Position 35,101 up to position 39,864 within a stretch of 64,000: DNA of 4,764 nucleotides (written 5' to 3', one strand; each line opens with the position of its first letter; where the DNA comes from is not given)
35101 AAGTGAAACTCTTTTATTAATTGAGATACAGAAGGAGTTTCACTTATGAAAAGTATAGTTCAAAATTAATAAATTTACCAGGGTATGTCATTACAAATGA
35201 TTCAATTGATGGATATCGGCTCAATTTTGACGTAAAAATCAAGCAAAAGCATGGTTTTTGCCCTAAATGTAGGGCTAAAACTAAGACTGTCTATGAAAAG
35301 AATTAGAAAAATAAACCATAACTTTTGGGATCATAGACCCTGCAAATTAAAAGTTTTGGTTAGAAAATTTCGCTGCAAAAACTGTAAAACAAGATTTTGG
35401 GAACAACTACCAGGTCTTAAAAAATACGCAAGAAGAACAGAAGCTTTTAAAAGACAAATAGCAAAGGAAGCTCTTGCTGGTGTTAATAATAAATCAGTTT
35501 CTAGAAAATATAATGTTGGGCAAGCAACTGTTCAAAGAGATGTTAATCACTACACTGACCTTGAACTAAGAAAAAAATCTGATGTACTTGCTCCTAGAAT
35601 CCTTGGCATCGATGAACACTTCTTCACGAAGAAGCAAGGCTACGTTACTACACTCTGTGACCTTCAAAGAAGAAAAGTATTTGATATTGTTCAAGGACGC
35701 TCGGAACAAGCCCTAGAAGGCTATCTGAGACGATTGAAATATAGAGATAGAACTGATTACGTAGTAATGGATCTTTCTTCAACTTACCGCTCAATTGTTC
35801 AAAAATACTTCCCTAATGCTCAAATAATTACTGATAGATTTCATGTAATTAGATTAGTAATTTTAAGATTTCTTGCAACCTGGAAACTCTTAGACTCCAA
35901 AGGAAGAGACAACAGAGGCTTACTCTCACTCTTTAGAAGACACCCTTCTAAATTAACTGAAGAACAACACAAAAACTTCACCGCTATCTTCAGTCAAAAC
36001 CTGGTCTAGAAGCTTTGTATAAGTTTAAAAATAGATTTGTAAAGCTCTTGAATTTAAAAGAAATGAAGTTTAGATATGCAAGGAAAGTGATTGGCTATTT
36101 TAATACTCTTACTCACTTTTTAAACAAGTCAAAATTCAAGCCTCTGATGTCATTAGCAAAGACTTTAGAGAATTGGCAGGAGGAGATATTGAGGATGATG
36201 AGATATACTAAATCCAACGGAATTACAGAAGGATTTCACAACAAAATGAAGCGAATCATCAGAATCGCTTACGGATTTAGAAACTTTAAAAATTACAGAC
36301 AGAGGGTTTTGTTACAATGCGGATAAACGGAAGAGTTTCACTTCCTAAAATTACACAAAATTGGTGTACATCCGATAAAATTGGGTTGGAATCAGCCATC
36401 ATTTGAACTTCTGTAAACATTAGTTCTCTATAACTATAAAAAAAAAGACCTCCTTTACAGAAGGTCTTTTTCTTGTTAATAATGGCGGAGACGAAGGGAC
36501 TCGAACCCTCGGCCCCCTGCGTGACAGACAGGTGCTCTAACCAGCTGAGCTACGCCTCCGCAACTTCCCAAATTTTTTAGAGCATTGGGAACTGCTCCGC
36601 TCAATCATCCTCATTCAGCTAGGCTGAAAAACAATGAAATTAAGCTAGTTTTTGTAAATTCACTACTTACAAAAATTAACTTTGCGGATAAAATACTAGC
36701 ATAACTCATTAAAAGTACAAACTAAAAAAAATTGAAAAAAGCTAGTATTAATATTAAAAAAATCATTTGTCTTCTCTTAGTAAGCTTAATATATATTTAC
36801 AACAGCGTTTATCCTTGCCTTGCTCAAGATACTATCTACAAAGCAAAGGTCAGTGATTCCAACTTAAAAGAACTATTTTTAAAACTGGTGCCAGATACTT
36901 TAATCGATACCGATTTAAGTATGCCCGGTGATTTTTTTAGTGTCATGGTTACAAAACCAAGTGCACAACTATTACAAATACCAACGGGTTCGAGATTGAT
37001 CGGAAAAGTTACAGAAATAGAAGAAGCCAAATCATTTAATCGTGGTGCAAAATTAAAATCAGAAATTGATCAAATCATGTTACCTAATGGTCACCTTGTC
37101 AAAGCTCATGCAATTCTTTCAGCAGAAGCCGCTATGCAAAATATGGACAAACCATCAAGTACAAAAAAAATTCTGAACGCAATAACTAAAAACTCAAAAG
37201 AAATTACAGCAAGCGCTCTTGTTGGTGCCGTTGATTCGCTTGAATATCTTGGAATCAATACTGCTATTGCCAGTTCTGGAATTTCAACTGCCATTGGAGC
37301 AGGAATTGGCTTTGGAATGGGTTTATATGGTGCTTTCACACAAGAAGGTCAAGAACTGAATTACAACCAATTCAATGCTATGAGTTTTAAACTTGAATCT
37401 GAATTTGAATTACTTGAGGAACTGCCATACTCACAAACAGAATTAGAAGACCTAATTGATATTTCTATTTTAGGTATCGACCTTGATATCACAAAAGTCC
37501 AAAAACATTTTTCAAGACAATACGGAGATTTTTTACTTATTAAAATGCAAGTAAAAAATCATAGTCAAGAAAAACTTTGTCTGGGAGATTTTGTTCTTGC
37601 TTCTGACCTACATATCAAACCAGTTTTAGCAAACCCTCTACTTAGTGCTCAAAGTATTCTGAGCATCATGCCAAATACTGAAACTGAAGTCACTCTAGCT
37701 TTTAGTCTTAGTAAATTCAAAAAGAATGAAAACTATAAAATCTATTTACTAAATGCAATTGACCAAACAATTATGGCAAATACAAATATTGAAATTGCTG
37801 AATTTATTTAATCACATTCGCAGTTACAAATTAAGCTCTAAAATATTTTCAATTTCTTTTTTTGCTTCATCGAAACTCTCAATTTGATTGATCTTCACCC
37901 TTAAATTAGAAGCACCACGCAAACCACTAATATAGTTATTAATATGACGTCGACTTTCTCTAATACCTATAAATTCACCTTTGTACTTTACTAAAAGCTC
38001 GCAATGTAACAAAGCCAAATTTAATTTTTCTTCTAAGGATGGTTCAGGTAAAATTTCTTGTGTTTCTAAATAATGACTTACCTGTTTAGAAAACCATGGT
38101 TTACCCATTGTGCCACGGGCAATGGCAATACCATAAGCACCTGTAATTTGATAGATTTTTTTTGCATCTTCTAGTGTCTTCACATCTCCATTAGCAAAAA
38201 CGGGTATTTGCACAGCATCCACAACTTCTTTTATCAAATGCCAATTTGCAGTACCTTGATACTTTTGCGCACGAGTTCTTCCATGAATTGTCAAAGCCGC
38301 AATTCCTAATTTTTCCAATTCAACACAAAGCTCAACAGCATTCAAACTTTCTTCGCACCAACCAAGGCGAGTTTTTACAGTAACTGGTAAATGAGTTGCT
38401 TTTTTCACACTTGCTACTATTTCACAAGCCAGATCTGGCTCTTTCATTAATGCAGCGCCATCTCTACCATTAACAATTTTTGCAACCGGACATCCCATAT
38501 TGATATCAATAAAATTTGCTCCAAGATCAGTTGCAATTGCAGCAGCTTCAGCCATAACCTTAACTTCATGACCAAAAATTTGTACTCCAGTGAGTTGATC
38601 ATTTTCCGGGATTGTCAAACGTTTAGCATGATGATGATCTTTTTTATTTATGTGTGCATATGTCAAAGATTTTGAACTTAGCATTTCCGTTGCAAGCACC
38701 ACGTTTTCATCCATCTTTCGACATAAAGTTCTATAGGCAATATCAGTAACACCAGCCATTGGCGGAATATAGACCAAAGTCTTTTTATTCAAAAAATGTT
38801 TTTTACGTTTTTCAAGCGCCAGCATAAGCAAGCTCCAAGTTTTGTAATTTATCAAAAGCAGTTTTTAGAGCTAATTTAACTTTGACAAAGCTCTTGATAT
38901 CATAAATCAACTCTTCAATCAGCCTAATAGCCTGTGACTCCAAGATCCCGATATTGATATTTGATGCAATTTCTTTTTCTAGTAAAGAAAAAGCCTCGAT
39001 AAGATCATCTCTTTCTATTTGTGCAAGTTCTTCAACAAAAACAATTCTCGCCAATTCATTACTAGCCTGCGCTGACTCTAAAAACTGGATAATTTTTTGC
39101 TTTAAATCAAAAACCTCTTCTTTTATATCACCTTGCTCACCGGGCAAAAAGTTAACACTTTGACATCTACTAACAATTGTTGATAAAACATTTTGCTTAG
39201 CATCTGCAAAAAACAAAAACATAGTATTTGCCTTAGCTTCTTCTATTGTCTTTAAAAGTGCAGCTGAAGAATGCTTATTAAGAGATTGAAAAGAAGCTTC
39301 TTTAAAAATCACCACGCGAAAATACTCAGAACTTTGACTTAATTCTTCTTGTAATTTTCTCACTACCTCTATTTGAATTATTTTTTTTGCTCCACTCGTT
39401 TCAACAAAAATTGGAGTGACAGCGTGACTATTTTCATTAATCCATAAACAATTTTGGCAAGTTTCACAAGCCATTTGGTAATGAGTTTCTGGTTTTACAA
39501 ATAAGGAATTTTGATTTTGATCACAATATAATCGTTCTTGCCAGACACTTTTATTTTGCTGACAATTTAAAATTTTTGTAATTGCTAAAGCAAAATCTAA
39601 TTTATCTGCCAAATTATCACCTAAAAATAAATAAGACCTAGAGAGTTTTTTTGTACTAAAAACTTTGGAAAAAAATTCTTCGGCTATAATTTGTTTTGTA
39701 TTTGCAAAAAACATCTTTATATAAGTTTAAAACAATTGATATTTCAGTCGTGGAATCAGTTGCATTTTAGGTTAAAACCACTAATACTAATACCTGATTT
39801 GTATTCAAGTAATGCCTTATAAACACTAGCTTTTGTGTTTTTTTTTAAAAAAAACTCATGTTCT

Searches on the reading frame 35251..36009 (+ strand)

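Call 76: search_protein_families(library=pfam, proteins=[window:35251-36009:+], max_evalue=0.00001)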
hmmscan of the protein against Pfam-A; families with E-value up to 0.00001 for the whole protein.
window:35251-36009:+ (252 aa): 2 families
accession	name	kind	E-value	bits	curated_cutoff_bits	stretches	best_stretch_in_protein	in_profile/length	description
PF01610.23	DDE_Tnp_ISL3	-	4.2e-29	102.5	23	1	118-250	1-142/240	Transposase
PF13542.12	HTH_Tnp_ISL3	-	1.1e-08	34.8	27.4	1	51-101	1-50/51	Helix-turn-helix domain of transposase family ISL3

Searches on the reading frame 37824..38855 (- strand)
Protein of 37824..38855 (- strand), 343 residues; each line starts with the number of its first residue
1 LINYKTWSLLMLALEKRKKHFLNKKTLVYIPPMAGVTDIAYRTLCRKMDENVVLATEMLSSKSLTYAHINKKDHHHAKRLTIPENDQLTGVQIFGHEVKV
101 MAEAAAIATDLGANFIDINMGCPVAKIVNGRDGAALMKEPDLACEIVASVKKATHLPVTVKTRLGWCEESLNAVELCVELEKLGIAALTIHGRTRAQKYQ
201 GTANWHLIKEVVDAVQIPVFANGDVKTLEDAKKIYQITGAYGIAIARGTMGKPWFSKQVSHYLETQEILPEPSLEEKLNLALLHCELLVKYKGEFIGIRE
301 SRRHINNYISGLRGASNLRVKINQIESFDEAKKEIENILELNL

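Call 76: search_protein_families(library=pfam, proteins=[window:37824-38855:-], max_evalue=0.00001)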
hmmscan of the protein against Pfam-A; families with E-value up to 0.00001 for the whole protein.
window:37824-38855:- (343 aa): 1 family
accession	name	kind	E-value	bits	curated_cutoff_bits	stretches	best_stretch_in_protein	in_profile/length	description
PF01207.24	Dus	-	6.1e-89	298.6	20.4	1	31-338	3-306/311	Dihydrouridine synthase (Dus)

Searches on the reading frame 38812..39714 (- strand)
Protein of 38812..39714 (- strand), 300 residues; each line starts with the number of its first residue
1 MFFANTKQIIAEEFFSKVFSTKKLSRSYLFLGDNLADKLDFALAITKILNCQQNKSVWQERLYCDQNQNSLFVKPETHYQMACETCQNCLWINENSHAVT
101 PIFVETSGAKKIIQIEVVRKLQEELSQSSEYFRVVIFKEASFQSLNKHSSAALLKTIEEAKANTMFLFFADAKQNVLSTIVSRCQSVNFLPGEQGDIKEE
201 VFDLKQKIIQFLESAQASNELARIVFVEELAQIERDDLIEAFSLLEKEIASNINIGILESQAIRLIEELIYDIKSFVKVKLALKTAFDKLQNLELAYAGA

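Call 76: search_protein_families(library=pfam, proteins=[window:38812-39714:-], max_evalue=0.00001)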
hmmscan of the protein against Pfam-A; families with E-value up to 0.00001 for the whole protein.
window:38812-39714:- (300 aa): 1 family
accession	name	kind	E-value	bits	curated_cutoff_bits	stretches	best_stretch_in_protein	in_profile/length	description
PF13177.12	DNA_pol3_delta2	-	5.9e-27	95.1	27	1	77-190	48-158/161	DNA polymerase III, delta subunit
